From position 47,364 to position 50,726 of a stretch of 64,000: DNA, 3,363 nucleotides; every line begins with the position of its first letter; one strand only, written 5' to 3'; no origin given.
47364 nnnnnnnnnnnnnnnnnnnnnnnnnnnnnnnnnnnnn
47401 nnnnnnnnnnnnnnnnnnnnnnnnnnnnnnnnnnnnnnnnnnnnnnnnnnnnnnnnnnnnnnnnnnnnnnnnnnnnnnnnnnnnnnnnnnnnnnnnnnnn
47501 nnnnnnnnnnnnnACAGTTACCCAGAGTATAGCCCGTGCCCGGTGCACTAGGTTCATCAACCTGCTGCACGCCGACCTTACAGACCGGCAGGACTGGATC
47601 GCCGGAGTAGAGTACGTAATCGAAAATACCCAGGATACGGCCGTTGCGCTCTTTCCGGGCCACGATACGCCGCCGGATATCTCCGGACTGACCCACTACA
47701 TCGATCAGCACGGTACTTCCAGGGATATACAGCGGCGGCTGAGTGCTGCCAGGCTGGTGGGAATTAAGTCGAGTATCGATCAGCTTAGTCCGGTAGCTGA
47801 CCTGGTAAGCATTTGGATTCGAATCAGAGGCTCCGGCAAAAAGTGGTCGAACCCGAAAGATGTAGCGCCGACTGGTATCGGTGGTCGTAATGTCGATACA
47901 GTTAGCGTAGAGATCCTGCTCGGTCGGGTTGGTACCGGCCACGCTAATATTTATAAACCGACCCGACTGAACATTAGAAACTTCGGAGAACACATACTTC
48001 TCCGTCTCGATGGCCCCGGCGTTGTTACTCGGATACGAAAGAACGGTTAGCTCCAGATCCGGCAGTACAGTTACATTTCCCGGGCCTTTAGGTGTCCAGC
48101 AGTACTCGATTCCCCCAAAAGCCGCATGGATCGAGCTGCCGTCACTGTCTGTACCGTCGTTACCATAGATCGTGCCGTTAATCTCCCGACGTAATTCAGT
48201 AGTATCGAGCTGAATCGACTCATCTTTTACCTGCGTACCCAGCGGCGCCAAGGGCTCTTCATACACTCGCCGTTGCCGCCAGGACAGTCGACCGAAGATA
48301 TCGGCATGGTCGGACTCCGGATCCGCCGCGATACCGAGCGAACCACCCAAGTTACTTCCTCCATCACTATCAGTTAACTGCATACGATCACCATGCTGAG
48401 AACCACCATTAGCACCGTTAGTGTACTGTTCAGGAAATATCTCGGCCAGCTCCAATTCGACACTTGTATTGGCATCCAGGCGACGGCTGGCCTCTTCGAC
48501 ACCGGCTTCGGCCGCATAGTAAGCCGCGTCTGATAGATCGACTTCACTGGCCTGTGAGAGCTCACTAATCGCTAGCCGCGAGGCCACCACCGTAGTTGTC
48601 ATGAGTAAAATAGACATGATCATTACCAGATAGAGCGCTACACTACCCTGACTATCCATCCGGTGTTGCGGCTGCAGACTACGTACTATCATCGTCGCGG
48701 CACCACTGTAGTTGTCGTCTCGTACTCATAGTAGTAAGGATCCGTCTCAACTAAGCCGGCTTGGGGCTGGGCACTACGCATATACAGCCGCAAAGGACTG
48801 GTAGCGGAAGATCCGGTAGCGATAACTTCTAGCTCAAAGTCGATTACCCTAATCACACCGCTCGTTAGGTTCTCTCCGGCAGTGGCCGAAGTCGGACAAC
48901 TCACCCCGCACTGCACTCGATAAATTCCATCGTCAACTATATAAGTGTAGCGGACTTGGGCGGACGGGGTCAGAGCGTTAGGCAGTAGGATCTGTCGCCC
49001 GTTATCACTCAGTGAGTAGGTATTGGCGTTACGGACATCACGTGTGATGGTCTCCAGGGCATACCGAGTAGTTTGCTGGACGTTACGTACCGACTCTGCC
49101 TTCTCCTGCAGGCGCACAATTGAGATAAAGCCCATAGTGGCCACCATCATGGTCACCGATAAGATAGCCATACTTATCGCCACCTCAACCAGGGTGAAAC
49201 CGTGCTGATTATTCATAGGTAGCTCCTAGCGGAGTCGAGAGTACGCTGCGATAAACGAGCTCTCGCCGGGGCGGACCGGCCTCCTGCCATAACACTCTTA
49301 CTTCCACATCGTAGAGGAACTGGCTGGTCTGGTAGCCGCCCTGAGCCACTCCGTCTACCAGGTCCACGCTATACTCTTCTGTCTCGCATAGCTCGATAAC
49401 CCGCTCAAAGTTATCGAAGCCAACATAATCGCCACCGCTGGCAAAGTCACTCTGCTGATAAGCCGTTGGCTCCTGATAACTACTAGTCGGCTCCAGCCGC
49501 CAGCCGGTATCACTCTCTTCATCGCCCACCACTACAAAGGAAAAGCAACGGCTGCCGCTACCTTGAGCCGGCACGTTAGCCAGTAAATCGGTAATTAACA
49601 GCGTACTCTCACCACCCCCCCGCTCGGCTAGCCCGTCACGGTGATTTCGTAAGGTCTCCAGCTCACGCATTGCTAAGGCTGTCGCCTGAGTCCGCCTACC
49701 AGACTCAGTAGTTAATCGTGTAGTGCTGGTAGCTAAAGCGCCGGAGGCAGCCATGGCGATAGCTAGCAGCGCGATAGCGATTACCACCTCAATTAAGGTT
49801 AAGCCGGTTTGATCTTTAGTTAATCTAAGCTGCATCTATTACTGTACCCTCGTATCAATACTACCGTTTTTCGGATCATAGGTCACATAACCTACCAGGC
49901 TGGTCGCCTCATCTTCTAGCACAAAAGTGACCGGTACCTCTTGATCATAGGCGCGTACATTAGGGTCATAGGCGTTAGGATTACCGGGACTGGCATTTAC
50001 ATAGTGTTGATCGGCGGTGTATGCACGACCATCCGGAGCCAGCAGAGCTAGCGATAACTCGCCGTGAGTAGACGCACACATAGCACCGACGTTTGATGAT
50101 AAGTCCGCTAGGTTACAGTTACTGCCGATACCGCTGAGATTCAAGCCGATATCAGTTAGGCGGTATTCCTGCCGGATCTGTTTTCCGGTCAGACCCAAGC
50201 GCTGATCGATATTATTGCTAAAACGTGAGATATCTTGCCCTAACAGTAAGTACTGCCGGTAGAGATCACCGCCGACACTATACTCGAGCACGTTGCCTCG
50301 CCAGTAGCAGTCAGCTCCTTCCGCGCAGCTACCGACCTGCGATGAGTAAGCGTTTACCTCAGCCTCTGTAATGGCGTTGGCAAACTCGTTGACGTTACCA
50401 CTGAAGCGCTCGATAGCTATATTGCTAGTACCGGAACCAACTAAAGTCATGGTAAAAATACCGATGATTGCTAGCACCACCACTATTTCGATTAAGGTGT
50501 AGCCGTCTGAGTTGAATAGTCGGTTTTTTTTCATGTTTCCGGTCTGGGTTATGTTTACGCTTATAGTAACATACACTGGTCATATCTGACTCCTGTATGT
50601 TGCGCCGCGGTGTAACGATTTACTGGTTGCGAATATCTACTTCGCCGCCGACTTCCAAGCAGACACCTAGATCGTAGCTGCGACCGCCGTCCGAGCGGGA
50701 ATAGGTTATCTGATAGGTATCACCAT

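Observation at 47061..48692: PilX-like pseudopilin fused to a lectin-like (CBM6/35-type) C-terminal domain, a candidate type IV pilus tip adhesin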

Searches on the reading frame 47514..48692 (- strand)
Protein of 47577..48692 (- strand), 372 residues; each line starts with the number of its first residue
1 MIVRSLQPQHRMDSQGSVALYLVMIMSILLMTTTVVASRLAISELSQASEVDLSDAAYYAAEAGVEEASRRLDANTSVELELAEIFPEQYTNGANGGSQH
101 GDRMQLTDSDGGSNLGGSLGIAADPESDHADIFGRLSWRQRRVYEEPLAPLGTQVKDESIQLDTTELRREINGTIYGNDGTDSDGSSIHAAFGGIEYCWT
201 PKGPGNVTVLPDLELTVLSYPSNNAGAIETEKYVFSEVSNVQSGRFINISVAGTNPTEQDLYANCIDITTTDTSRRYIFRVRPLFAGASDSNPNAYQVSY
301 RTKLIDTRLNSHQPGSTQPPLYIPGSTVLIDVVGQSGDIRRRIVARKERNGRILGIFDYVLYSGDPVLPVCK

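Call 5: search_protein_families(library=pfam, proteins=[window:47577-48692:-], max_evalue=10)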
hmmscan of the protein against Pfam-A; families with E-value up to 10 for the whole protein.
seq(372 aa): 1 family
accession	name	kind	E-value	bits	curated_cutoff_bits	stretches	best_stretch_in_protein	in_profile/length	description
PF14341.11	PilX_N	-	0.49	10.9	25.5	1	16-66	2-51/51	PilX N-terminal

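Call 51: find_homologous_proteins(query=A3, max_evalue=0.00001)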
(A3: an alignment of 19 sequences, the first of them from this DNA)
Query A3 (19 sequences) (393 aa, profile of the alignment): 78 proteins with E <= 0.00001 among 8000 candidates.
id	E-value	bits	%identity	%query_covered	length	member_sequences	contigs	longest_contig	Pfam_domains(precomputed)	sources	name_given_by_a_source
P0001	9.5e-140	484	100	100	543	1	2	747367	-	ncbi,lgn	ncbi:MAG: hypothetical protein WD467_01600 [Candidatus Saccharimonadales bacterium]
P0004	2.0e-139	483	54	96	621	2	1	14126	PF24517.3,PF06848.18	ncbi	-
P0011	2.5e-136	473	47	93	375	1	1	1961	-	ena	-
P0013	4.7e-136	472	44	93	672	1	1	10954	PF12810.14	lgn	-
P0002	9.7e-136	471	81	98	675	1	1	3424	PF12810.14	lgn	-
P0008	1.8e-133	463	53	94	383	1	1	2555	-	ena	-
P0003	4.4e-132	459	54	95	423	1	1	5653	-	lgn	-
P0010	3.2e-130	453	45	96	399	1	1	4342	-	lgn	-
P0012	2.2e-129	450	43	98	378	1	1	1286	-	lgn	-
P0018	3.5e-127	443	41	97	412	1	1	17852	-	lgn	-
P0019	6.4e-127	442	39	97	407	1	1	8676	-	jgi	jgi:hypothetical protein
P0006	4.8e-125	436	50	98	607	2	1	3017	PF24517.3,PF06848.18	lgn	-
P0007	6.4e-125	435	52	96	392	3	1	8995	-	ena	-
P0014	2.9e-124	433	41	93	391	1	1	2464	-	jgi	jgi:hypothetical protein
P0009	5.2e-124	432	52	92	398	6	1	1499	-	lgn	-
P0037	1.3e-116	408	43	99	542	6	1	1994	-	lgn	-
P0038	5.1e-116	406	42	94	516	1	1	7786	PF16841.12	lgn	-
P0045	7.3e-85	304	39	100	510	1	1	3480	-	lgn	-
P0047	3.6e-64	235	34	27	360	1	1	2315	PF14341.12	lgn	-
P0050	3.6e-43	166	38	18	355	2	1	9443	-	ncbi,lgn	-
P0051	3.0e-35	140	33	17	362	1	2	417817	PF14341.12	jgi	jgi:Tfp pilus assembly protein PilX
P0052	4.5e-35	140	43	16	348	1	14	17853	-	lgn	-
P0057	6.5e-29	119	28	25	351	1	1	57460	-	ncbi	-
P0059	8.7e-29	119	36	17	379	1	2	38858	-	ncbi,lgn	-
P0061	1.6e-28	118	36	17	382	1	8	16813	-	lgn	-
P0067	1.6e-27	115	30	21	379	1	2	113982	-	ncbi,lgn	-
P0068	7.4e-26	109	23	85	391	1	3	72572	-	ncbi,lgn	-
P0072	6.4e-24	103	35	16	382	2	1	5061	PF14341.12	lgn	-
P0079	3.3e-20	91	42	15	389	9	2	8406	-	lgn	-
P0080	1.7e-19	88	38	16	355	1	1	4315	PF14341.12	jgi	jgi:Tfp pilus assembly protein PilX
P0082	1.4e-18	85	38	16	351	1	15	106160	-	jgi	jgi:hypothetical protein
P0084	3.0e-17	81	33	26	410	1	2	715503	-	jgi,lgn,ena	-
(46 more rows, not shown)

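Call 56: find_encoding_contigs(protein=P0038, flank=5000, max_places=1)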
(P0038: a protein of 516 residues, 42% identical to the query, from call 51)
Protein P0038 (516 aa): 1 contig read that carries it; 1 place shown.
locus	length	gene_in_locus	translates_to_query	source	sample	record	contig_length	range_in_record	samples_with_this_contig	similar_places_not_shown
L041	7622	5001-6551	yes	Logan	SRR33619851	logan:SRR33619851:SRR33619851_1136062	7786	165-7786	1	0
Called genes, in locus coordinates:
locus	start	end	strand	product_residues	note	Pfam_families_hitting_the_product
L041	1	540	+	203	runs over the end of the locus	PF05137:PilN (weak)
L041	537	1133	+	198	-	PF04350:PilO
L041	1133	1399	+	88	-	-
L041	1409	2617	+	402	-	PF28597:T2SSF_N, PF00482:T2SSF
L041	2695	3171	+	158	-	PF07963:N_methyl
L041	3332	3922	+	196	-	-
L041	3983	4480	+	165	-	-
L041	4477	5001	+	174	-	-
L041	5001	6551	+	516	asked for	PF16841:CBM60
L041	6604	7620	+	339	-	?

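Call 57: find_encoding_contigs(protein=P0045, flank=5000, max_places=1)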
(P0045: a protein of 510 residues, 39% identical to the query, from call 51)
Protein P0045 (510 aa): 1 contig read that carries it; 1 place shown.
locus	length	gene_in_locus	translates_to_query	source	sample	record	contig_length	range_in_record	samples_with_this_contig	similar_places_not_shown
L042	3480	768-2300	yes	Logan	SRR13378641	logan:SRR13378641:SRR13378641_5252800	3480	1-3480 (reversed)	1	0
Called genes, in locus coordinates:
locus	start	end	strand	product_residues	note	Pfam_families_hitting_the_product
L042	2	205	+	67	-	?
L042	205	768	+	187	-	PF07963:N_methyl (weak)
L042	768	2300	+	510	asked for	-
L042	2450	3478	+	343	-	?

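Call 60: list_cluster_members(proteins=[P0052, P0082, P0061, P0079, P0084, P0067, P0059, P0050, P0057, P0068])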
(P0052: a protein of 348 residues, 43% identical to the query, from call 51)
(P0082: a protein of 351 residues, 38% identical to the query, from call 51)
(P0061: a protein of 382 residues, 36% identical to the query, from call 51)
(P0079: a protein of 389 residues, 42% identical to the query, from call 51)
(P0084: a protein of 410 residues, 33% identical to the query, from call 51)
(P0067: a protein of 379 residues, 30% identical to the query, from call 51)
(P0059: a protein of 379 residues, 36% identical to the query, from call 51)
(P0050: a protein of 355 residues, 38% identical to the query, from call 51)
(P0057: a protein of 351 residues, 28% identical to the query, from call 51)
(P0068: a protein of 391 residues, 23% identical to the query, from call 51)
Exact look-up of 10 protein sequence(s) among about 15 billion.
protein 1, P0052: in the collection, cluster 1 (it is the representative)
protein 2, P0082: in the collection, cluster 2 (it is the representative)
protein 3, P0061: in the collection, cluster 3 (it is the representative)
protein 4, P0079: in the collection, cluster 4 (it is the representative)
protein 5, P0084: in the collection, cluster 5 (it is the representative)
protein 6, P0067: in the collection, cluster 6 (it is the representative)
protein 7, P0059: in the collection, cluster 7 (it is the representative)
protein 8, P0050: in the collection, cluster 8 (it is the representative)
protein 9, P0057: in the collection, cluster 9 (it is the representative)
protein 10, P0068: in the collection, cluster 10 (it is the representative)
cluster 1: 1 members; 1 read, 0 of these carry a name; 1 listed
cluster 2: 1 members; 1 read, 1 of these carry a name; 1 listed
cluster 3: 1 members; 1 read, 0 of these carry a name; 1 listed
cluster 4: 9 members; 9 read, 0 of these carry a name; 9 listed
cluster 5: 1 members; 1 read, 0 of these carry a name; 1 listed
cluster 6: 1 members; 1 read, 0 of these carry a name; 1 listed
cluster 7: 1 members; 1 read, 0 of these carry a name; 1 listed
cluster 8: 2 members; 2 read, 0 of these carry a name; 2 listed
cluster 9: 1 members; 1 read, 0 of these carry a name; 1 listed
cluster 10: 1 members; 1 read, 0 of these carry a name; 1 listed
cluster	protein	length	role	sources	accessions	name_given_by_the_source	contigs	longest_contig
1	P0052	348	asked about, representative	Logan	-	-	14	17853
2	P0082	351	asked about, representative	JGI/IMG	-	hypothetical protein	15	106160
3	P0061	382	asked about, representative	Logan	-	-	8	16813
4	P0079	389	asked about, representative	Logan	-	-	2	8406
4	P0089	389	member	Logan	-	-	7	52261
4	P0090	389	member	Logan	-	-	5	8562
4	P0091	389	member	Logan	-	-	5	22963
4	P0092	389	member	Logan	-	-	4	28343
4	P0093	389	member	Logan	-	-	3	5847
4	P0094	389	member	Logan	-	-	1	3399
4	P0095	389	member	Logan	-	-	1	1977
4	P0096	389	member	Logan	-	-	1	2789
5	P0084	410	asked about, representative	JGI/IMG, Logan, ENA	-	-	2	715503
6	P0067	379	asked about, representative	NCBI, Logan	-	-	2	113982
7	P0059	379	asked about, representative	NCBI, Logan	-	-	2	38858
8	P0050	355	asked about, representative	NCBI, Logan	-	-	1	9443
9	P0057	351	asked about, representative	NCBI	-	-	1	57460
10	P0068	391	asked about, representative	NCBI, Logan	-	-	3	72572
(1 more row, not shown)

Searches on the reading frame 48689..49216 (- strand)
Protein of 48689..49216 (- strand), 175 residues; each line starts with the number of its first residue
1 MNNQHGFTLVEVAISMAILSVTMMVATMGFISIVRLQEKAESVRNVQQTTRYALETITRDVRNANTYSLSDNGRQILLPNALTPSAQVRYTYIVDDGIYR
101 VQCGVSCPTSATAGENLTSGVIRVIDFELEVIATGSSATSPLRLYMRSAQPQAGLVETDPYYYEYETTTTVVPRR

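Call 3: search_protein_families(library=pfam, proteins=[window:48689-49216:-], max_evalue=1)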
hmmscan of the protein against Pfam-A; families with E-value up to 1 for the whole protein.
window:48689-49216:- (175 aa): 1 family
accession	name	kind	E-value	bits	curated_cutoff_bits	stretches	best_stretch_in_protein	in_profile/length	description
PF07963.17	N_methyl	-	2.9e-09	36.5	21.2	1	1-26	1-26/27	Prokaryotic N-terminal methylation motif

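Call 4: search_protein_families(library=ncbifam, proteins=[window:48689-49216:-], max_evalue=1)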
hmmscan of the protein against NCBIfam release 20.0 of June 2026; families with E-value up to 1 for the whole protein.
window:48689-49216:- (175 aa): 20 families
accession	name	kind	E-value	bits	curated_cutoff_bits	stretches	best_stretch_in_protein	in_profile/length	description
TIGR02599.1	TIGR02599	subfamily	3.1e-08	33.3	256.5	1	6-67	1-62/361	Verru_Chthon cassette protein C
TIGR02532.1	IV_pilin_GFxxxE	domain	1.1e-06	28.3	16.3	1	4-27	1-24/24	prepilin-type N-terminal cleavage/methylation domain-containing protein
NF007848.0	PRK10557.1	equivalog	6.4e-05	22.4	120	1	3-65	9-71/192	prepilin peptidase-dependent protein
NF038304.1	EPS_HpsC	equivalog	0.0003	20.5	200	1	2-64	18-80/318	hormogonium polysaccharide secretion pseudopilin HpsC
NF007800.0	PRK10506.1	equivalog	0.00039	20.3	158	1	1-55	5-56/163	prepilin peptidase-dependent protein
NF041013.1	T4P_ComGE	equivalog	0.00058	19.9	49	1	3-76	2-76/83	competence type IV pilus minor pilin ComGE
NF041002.1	pilin_ComGF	equivalog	0.0023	18.1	80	1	4-76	1-70/139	competence type IV pilus minor pilin ComGF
TIGR02596.1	TIGR02596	subfamily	0.0084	16.2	70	1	7-60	1-54/196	Verru_Chthon cassette protein D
NF007862.0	PRK10574.1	equivalog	0.0087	16.2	138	1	1-29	1-29/145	prepilin peptidase-dependent pilin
TIGR01708.2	typeII_sec_gspH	equivalog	0.017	15.2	80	1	4-51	1-48/169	type II secretion system minor pseudopilin GspH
TIGR01711.1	gspJ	equivalog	0.022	14.6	64.85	1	6-74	2-70/192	type II secretion system minor pseudopilin GspJ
NF007660.0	PRK10332.1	equivalog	0.031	14.8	86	1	1-50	5-51/107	prepilin-type N-terminal cleavage/methylation domain-containing protein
NF041775.1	typeIV_PilA_Myxo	equivalog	0.037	14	400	1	4-95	10-91/214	type IV pilin protein PilA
TIGR02523.1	type_IV_pilV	equivalog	0.052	14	52.2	1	4-57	1-54/139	type IV pilus modification protein PilV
TIGR01707.1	gspI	equivalog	0.054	14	44.35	1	6-25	1-20/101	type II secretion system minor pseudopilin GspI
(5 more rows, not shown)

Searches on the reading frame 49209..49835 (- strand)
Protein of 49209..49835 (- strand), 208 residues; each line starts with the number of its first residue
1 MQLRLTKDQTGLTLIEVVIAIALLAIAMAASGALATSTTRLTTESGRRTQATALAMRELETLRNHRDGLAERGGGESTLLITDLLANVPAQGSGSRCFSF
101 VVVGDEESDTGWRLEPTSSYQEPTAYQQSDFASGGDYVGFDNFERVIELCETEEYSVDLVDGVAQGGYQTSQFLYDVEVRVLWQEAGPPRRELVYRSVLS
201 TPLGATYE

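Call 3: search_protein_families(library=pfam, proteins=[window:49209-49835:-], max_evalue=1)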
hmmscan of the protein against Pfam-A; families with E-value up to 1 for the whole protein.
window:49209-49835:- (208 aa): 1 family
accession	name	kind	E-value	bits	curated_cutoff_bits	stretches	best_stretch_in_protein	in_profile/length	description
PF07963.17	N_methyl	-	5.1e-07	29.4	21.2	1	7-30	2-25/27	Prokaryotic N-terminal methylation motif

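Call 4: search_protein_families(library=ncbifam, proteins=[window:49209-49835:-], max_evalue=1)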
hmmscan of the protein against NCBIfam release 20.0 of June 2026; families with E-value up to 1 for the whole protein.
window:49209-49835:- (208 aa): 12 families
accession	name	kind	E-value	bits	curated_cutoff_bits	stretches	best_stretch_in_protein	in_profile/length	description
TIGR02523.1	type_IV_pilV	equivalog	2.2e-07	31.4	52.2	1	9-80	1-72/139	type IV pilus modification protein PilV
NF047828.1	T3SSXpsI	equivalog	4.4e-06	26.7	150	1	9-57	1-49/132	type II secretion system protein XpsI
TIGR02532.1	IV_pilin_GFxxxE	domain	6.5e-05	22.6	16.3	1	9-30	1-22/24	prepilin-type N-terminal cleavage/methylation domain-containing protein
TIGR01707.1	gspI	equivalog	0.011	16.3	44.35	1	11-38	1-26/101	type II secretion system minor pseudopilin GspI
NF007800.0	PRK10506.1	equivalog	0.035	13.9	158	1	6-32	5-30/163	prepilin peptidase-dependent protein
NF041013.1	T4P_ComGE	equivalog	0.055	13.6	49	1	9-65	3-59/83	competence type IV pilus minor pilin ComGE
NF007848.0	PRK10557.1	equivalog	0.071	12.4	120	1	5-53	6-51/192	prepilin peptidase-dependent protein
NF007862.0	PRK10574.1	equivalog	0.085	13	138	1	7-29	2-24/145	prepilin peptidase-dependent pilin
TIGR01711.1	gspJ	equivalog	0.11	12.3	64.85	1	11-58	2-52/192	type II secretion system minor pseudopilin GspJ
NF007660.0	PRK10332.1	equivalog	0.15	12.5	86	1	7-42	6-42/107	prepilin-type N-terminal cleavage/methylation domain-containing protein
NF006453.0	PRK08808.1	equivalog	0.26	10.3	295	1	8-53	5-46/211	type II secretion system protein J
TIGR01708.2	typeII_sec_gspH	equivalog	0.27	11.2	80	1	9-65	1-59/169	type II secretion system minor pseudopilin GspH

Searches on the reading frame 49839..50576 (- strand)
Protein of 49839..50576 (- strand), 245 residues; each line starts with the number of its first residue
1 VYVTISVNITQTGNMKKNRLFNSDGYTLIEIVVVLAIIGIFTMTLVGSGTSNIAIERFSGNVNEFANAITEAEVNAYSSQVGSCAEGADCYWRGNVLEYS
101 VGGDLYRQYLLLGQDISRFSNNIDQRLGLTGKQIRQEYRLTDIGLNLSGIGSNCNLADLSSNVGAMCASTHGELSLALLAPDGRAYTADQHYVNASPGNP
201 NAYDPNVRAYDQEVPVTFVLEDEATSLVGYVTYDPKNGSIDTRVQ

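Call 3: search_protein_families(library=pfam, proteins=[window:49839-50576:-], max_evalue=1)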
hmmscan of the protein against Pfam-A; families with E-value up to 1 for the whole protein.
window:49839-50576:- (245 aa): 1 family
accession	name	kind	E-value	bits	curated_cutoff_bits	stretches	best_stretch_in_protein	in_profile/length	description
PF07963.17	N_methyl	-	2e-05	24.4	21.2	1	22-45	3-26/27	Prokaryotic N-terminal methylation motif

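Call 4: search_protein_families(library=ncbifam, proteins=[window:49839-50576:-], max_evalue=1)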
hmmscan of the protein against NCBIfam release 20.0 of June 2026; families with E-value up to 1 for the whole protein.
window:49839-50576:- (245 aa): 11 families
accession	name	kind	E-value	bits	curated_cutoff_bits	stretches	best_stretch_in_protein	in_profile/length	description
TIGR02532.1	IV_pilin_GFxxxE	domain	2.3e-05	24.1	16.3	1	25-44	3-22/24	prepilin-type N-terminal cleavage/methylation domain-containing protein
TIGR01708.2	typeII_sec_gspH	equivalog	0.00013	22.1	80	1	24-69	2-47/169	type II secretion system minor pseudopilin GspH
NF041013.1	T4P_ComGE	equivalog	0.00068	19.7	49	1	24-50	4-30/83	competence type IV pilus minor pilin ComGE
NF040982.1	ComGD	equivalog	0.003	18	70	1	24-80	2-58/139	competence type IV pilus minor pilin ComGD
TIGR02596.1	TIGR02596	subfamily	0.0031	17.6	70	1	26-77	1-52/196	Verru_Chthon cassette protein D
TIGR01710.1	typeII_sec_gspG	equivalog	0.0074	16.3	88.85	1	25-48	2-25/134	type II secretion system major pseudopilin GspG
NF040999.1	pilin_ComGC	equivalog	0.01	16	75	1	24-46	2-24/84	competence type IV pilus major pilin ComGC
NF007800.0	PRK10506.1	equivalog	0.021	14.7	158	1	22-44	7-29/163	prepilin peptidase-dependent protein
TIGR01707.1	gspI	equivalog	0.027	15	44.35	1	25-75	1-50/101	type II secretion system minor pseudopilin GspI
NF007862.0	PRK10574.1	equivalog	0.051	13.7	138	1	23-43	4-24/145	prepilin peptidase-dependent pilin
NF041775.1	typeIV_PilA_Myxo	equivalog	0.13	12.2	400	1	23-42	10-29/214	type IV pilin protein PilA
